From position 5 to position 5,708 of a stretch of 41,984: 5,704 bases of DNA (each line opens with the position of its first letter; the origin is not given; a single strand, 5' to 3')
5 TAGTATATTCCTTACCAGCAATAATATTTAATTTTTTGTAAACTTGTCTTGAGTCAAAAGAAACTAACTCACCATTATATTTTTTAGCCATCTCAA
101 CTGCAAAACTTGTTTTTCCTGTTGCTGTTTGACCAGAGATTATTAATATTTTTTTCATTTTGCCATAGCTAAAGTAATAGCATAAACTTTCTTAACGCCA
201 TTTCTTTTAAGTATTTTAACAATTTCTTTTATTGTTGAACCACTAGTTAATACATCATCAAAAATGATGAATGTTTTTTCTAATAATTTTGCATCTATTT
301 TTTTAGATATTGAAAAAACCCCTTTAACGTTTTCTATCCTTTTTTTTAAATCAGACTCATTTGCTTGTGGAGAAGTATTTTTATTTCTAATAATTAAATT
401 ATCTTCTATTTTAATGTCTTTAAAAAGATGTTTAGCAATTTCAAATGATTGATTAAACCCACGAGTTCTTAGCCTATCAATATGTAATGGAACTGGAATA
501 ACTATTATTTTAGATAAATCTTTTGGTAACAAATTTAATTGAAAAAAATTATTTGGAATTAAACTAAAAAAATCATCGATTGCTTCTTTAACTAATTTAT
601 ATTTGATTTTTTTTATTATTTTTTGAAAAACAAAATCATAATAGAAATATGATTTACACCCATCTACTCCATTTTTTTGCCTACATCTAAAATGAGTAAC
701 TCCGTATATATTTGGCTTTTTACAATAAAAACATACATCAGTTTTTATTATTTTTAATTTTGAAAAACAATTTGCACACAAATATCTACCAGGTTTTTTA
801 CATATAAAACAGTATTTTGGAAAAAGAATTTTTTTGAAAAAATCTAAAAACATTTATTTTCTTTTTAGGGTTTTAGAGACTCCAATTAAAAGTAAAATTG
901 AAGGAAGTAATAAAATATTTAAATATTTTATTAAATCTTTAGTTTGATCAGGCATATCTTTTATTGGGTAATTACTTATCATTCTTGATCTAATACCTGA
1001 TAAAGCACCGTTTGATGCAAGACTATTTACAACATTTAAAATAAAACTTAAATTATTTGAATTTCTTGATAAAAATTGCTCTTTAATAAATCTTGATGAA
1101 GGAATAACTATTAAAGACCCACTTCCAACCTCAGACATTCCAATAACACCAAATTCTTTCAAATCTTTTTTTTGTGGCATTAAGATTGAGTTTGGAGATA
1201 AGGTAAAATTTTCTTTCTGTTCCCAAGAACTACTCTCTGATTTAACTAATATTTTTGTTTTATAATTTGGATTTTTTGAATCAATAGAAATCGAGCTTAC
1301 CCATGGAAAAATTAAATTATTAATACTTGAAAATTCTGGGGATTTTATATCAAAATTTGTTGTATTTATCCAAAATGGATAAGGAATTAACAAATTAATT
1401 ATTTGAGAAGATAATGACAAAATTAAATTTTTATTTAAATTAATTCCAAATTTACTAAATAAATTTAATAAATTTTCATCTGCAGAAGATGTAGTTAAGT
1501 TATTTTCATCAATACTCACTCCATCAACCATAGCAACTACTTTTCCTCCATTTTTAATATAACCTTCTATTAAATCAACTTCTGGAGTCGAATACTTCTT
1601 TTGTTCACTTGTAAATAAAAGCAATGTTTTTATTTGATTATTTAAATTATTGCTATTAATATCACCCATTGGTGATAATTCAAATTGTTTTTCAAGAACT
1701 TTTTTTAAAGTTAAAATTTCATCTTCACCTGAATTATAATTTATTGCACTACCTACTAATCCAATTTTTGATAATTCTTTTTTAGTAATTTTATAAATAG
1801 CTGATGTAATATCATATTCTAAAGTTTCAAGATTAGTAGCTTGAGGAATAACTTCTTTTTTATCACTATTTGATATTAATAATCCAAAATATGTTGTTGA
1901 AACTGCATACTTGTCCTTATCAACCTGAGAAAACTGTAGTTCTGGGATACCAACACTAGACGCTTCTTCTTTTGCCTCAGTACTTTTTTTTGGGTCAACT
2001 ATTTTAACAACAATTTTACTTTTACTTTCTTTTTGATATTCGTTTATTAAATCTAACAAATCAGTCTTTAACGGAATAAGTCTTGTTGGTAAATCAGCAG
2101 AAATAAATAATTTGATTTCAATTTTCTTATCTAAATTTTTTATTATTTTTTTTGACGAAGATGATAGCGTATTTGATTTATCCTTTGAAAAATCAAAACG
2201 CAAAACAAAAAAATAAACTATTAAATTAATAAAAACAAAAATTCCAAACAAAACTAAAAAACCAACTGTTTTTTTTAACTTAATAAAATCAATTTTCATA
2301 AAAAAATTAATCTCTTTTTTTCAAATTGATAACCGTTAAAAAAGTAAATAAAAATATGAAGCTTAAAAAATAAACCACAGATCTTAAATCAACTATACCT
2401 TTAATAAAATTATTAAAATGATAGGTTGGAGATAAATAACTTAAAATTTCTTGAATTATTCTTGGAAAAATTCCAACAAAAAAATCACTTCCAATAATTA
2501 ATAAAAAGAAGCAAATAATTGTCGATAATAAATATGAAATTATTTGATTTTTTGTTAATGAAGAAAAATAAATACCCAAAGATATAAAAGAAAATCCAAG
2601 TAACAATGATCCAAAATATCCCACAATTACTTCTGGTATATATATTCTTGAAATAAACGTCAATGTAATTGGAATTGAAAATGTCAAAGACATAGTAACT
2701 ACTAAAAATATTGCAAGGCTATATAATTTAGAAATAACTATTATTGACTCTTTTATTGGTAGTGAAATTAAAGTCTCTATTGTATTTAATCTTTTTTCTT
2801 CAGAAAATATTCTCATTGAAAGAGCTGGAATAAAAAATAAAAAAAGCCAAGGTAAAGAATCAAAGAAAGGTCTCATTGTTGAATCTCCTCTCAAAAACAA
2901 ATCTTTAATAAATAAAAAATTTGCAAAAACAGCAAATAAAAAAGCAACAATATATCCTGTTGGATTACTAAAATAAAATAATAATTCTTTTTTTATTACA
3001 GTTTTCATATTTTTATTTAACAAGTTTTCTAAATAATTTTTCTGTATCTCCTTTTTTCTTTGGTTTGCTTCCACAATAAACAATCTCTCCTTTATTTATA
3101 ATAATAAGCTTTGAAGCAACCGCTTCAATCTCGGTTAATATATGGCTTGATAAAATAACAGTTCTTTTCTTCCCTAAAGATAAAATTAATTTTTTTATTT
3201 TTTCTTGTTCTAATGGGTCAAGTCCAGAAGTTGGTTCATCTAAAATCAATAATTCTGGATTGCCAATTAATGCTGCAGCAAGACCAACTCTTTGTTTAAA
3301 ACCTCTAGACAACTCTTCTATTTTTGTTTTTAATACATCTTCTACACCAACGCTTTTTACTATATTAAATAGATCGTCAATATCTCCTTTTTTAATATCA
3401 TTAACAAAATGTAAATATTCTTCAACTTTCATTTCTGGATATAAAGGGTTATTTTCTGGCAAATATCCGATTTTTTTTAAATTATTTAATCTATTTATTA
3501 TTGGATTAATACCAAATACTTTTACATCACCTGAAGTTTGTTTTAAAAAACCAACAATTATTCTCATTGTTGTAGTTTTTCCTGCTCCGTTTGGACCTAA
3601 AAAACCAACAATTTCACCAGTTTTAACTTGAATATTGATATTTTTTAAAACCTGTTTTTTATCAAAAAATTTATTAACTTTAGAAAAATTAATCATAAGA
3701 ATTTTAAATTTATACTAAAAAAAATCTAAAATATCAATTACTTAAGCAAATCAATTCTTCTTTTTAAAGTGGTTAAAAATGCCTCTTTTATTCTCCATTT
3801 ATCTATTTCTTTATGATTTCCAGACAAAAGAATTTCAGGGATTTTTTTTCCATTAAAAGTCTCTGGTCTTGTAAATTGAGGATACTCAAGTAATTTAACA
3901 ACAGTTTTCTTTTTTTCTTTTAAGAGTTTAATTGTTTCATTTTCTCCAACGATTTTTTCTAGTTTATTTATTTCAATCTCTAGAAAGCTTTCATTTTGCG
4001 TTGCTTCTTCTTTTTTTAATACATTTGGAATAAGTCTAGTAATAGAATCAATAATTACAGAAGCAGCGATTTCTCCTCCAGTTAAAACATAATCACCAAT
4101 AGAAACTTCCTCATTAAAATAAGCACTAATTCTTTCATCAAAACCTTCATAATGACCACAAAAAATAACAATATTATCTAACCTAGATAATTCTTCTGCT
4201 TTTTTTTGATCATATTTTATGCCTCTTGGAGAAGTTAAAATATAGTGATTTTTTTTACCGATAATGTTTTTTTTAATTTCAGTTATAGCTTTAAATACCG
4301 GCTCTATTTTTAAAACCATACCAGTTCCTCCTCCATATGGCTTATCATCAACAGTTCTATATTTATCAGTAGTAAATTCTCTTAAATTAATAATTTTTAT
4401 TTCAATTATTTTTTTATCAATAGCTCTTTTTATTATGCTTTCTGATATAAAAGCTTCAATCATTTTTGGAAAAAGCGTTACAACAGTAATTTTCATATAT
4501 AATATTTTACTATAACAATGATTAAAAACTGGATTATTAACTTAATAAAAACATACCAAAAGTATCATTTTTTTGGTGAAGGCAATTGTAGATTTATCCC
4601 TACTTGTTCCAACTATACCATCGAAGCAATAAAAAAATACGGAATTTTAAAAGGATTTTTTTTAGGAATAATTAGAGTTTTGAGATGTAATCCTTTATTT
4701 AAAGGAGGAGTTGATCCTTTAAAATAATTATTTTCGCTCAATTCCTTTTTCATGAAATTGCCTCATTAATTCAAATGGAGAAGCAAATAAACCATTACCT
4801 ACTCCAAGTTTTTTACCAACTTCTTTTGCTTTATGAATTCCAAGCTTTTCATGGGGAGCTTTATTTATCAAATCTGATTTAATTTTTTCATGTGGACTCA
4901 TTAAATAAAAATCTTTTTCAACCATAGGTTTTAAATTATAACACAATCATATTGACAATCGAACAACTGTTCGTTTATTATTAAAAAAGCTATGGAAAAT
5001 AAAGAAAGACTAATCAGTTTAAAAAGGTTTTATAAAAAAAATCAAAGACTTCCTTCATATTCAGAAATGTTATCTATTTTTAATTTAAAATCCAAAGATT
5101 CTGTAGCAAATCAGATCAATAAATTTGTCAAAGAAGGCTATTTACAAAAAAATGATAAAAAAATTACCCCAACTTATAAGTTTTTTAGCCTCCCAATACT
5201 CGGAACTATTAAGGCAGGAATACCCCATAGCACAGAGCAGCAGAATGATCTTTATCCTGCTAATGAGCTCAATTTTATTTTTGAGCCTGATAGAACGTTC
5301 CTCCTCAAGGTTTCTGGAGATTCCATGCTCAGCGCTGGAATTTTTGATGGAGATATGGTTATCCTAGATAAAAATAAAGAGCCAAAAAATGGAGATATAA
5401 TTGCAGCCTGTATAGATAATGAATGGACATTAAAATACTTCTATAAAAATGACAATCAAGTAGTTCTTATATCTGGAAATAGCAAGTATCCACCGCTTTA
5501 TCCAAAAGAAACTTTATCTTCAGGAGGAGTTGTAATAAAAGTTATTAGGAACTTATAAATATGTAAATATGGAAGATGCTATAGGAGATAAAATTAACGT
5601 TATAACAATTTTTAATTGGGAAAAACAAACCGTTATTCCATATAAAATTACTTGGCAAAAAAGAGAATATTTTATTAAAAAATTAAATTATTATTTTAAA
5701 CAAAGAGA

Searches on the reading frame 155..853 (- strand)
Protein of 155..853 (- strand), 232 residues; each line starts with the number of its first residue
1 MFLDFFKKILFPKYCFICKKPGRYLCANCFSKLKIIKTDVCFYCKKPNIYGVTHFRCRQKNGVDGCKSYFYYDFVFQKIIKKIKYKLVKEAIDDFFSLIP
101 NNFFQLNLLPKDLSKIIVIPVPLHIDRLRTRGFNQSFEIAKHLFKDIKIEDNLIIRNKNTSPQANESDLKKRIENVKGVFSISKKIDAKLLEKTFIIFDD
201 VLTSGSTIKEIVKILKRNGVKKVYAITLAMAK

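Call 79: search_protein_families(library=pfam, proteins=[window:155-853:-], max_evalue=0.0001)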
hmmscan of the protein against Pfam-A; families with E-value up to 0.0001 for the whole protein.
window:155-853:- (232 aa): 2 families
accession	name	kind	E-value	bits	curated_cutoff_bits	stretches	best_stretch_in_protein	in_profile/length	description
PF18912.6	DZR_2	-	2.9e-07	30.7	27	1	8-57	3-55/56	Double zinc ribbon domain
PF00156.33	Pribosyltran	-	7.7e-07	29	26.3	1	172-229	79-124/158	Phosphoribosyl transferase domain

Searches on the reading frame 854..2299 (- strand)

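Call 79: search_protein_families(library=pfam, proteins=[window:854-2299:-], max_evalue=0.0001)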
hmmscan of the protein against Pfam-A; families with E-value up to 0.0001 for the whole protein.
window:854-2299:- (481 aa): 3 families
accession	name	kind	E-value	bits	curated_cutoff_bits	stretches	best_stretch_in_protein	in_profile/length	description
PF09822.16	ABC_transp_aux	-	6.2e-26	91.7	34.7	1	189-422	14-287/288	ABC-type uncharacterized transport system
PF23357.1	DUF7088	-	1e-22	80.7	27.8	1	39-143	1-105/105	Domain of unknown function (DUF7088)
PF23355.1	IFT52_GIFT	-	3.8e-06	26.6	27.2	1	192-293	15-108/246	IFT52 GIFT domain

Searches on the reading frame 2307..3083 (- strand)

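Call 79: search_protein_families(library=pfam, proteins=[window:2307-3083:-], max_evalue=0.0001)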
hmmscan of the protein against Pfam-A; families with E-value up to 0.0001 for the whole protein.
window:2307-3083:- (258 aa): 3 families
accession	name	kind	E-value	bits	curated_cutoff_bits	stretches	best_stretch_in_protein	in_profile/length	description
PF12679.13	ABC2_membrane_2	-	1.7e-07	31.2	27.2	1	80-234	77-246/283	ABC-2 family transporter protein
PF12730.13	ABC2_membrane_4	-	4.1e-05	24.1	27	1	46-192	21-177/179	ABC-2 family transporter protein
PF12698.13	ABC2_membrane_3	-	9.4e-05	22.1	31.6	0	76-249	167-338/347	ABC-2 family transporter protein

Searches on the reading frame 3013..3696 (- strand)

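Call 79: search_protein_families(library=pfam, proteins=[window:3013-3696:-], max_evalue=0.0001)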
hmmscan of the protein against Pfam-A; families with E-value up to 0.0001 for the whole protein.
window:3013-3696:- (227 aa): 2 families
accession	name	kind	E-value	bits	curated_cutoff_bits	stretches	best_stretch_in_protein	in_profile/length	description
PF00005.33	ABC_tran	-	1.3e-30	107.3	25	1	17-157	1-137/137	ABC transporter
PF13304.12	AAA_21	-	8.8e-15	56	27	1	105-188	214-301/304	AAA domain, putative AbiEii toxin, Type IV TA system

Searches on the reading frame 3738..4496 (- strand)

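Call 79: search_protein_families(library=pfam, proteins=[window:3738-4496:-], max_evalue=0.0001)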
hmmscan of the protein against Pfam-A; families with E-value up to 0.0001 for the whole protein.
window:3738-4496:- (252 aa): 1 family
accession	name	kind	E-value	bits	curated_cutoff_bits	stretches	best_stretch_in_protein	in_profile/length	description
PF01746.26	tRNA_m1G_MT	-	2.3e-57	194.3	27.3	2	23-180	2-159/195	tRNA (Guanine-1)-methyltransferase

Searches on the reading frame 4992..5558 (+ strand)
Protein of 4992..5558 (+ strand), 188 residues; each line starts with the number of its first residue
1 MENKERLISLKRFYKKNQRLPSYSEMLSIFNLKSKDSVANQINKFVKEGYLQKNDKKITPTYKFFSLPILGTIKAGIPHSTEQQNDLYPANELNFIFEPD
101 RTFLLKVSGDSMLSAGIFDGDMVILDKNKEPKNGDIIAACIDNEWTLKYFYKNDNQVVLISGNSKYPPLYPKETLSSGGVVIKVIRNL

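Call 79: search_protein_families(library=pfam, proteins=[window:4992-5558:+], max_evalue=0.0001)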
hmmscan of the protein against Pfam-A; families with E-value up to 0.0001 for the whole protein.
window:4992-5558:+ (188 aa): 1 family
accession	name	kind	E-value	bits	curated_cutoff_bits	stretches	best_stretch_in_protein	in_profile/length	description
PF00717.28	Peptidase_S24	-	1.3e-25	89.7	23.3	1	68-173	1-105/116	Peptidase S24-like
